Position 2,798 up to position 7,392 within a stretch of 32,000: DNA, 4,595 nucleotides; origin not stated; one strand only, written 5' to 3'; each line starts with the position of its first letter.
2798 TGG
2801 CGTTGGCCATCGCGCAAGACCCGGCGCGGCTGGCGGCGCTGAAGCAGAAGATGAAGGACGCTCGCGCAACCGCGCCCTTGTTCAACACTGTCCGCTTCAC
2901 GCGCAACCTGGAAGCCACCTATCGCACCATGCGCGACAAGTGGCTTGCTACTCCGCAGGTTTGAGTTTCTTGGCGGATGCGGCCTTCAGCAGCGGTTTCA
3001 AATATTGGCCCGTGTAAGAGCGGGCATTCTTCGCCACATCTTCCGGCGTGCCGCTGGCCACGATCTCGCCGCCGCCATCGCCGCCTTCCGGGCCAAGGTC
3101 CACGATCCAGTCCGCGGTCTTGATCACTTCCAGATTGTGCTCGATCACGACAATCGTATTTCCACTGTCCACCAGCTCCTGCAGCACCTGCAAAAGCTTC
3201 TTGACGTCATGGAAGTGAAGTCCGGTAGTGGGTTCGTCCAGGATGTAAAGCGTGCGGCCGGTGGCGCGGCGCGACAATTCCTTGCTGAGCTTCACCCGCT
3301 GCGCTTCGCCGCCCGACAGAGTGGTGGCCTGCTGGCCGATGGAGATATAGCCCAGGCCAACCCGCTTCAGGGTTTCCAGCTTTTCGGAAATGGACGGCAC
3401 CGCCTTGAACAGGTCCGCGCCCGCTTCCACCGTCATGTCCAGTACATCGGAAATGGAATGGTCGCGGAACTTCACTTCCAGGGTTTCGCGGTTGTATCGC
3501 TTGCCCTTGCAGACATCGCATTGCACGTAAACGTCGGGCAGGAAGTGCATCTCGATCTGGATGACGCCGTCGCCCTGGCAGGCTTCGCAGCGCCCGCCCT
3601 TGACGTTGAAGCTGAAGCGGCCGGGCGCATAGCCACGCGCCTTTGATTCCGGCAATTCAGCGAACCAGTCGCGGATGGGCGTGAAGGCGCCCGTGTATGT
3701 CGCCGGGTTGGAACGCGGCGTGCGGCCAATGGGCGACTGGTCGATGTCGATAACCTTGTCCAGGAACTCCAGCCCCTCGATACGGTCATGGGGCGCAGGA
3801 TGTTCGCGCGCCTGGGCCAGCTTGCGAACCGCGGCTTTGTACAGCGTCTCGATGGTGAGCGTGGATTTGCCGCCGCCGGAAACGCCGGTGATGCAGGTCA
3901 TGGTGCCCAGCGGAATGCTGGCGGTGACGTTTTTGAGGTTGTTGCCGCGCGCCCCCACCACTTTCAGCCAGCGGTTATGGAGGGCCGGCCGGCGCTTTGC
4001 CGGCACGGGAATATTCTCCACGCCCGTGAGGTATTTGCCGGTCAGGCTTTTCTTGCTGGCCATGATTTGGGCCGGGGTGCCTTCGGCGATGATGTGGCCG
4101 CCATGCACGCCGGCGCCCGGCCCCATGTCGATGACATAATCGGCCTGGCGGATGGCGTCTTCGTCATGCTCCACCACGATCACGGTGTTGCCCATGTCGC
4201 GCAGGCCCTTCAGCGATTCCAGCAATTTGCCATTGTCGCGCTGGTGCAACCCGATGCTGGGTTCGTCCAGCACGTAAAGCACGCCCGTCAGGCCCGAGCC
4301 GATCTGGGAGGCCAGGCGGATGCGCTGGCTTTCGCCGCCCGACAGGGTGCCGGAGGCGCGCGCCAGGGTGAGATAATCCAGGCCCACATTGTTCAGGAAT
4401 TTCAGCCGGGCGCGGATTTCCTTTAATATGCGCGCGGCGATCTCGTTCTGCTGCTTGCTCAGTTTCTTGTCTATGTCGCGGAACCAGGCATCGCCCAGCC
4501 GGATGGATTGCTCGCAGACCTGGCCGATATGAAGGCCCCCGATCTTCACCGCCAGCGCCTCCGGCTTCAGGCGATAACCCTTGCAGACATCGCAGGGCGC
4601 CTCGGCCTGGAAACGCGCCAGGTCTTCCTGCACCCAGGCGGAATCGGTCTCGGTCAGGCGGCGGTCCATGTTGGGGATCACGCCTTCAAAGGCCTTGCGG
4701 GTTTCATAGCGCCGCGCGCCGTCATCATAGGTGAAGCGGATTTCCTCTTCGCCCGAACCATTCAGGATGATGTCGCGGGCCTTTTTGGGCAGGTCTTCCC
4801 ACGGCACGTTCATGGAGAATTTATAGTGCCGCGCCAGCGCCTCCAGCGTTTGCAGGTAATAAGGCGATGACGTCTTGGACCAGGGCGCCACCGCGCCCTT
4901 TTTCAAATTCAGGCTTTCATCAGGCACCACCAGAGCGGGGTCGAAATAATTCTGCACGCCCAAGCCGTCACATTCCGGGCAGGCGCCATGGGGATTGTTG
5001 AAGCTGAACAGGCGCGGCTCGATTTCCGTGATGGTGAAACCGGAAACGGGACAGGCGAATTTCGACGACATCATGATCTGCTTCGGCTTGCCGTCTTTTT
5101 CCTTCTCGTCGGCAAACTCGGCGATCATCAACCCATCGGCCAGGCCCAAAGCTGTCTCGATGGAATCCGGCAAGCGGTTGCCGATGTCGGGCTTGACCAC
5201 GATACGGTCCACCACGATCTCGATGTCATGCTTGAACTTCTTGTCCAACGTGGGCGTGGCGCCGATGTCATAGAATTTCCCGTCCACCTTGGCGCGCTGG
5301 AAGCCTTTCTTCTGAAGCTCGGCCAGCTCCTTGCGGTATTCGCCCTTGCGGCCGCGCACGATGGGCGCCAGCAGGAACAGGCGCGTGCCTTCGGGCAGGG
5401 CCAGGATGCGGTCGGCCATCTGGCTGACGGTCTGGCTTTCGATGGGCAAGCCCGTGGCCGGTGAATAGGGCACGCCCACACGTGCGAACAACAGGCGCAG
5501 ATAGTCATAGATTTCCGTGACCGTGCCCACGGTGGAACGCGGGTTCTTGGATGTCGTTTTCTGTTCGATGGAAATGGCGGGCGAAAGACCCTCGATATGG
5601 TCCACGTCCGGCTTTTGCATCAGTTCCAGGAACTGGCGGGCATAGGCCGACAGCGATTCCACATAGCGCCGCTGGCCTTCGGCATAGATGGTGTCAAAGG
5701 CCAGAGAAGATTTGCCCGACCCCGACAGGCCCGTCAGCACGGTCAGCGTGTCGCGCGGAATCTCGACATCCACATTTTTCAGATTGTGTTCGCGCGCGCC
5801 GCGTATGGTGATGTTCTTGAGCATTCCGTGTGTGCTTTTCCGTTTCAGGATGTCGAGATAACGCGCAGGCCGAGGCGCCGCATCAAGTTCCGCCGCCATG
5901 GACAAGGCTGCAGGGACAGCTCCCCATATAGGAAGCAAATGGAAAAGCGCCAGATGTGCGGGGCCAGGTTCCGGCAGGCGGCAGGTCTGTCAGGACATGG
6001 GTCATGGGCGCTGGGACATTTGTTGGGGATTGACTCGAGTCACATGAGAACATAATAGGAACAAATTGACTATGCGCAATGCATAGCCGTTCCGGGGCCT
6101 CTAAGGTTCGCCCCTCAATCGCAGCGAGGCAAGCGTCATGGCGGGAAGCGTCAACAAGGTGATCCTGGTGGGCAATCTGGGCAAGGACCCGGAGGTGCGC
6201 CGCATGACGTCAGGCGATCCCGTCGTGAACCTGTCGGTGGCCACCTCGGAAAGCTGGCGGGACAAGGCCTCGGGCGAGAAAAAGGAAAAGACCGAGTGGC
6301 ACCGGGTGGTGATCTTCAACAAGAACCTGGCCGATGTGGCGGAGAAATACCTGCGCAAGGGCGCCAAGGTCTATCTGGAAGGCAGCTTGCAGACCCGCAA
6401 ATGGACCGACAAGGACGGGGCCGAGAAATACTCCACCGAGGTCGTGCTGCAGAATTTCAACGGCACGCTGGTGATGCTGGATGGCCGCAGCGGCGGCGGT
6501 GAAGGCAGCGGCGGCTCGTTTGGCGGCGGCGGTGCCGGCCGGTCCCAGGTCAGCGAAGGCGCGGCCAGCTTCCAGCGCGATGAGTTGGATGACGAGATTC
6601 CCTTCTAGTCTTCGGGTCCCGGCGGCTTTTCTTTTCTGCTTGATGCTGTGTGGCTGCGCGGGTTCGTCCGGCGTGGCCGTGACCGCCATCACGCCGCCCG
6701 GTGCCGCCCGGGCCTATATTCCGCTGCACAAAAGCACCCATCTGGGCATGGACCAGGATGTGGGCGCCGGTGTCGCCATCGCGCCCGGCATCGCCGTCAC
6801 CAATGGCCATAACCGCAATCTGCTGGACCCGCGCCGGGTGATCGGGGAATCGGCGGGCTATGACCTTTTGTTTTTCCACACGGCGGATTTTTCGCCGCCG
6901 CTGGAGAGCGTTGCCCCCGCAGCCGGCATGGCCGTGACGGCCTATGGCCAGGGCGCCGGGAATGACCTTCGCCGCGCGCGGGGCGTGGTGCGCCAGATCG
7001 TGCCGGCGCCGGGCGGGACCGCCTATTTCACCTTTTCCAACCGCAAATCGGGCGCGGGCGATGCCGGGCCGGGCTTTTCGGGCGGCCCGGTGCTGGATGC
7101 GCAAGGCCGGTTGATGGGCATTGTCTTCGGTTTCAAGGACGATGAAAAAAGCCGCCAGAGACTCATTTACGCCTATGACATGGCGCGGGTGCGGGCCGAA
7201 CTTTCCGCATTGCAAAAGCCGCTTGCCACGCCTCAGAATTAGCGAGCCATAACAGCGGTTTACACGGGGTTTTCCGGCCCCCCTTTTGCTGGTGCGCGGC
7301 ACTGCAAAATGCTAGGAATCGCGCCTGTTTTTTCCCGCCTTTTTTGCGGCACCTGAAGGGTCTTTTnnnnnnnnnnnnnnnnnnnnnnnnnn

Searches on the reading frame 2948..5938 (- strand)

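Call 9: search_protein_families(library=pfam, proteins=[window:2948-5938:-], max_evalue=0.001)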
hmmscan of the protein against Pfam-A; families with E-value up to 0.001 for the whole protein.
window:2948-5938:- (996 aa): 11 families
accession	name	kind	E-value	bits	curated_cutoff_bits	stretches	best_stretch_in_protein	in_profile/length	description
PF17755.6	UvrA_DNA-bind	-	2.3e-42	144.2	23.2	1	333-441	1-109/110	UvrA DNA-binding domain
PF17760.6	UvrA_inter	-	3.4e-38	130.3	23.3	1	169-276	1-108/109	UvrA interaction domain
PF00005.33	ABC_tran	-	2.7e-19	70.5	25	1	849-905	84-137/137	ABC transporter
PF02463.25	SMC_N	-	9.5e-11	42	40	0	39-604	1-210/220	RecF/RecN/SMC N terminal domain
PF13555.12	AAA_29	-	9.5e-07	28.9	27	0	53-79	12-38/61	P-loop containing region of AAA domain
PF13191.12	AAA_16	-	2.3e-05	25.4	32.6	0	63-107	24-73/167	AAA ATPase domain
PF12399.14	BCA_ABC_TP_C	-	4.1e-05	23.5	25.5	0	616-627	2-13/27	Branched-chain amino acid ATP-binding cassette transporter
PF03193.22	RsgA_GTPase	-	8.3e-05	22.9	30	0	41-80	85-123/174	RsgA GTPase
PF13481.12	AAA_25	-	0.00011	22.4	27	0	60-83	30-53/195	AAA domain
PF13304.12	AAA_21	-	0.0002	22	27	0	881-935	244-299/304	AAA domain, putative AbiEii toxin, Type IV TA system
PF00684.25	DnaJ_CXXCXGXG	-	0.00023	21.8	32.7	0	783-814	17-51/65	DnaJ central domain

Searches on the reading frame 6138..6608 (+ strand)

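Call 9: search_protein_families(library=pfam, proteins=[window:6138-6608:+], max_evalue=0.001)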
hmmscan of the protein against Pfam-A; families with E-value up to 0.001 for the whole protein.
window:6138-6608:+ (156 aa): 1 family
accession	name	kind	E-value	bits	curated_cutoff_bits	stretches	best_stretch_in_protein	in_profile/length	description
PF00436.31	SSB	-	1e-37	128.7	26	1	5-107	1-101/104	Single-strand binding protein family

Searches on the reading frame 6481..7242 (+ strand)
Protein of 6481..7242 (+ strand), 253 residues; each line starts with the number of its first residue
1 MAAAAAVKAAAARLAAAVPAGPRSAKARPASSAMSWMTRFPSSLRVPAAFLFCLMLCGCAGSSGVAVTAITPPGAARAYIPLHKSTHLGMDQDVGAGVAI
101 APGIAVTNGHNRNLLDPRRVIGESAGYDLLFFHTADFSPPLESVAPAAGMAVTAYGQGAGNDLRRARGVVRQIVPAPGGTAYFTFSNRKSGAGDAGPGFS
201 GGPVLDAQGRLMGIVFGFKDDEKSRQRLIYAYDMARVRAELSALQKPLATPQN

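Call 9: search_protein_families(library=pfam, proteins=[window:6481-7242:+], max_evalue=0.001)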
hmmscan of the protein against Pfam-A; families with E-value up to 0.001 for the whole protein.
window:6481-7242:+ (253 aa): 1 family
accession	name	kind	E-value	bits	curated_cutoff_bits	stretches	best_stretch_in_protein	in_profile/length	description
PF13365.12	Trypsin_2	-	6.5e-06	27.4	27.6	1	141-214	71-144/144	Trypsin-like peptidase domain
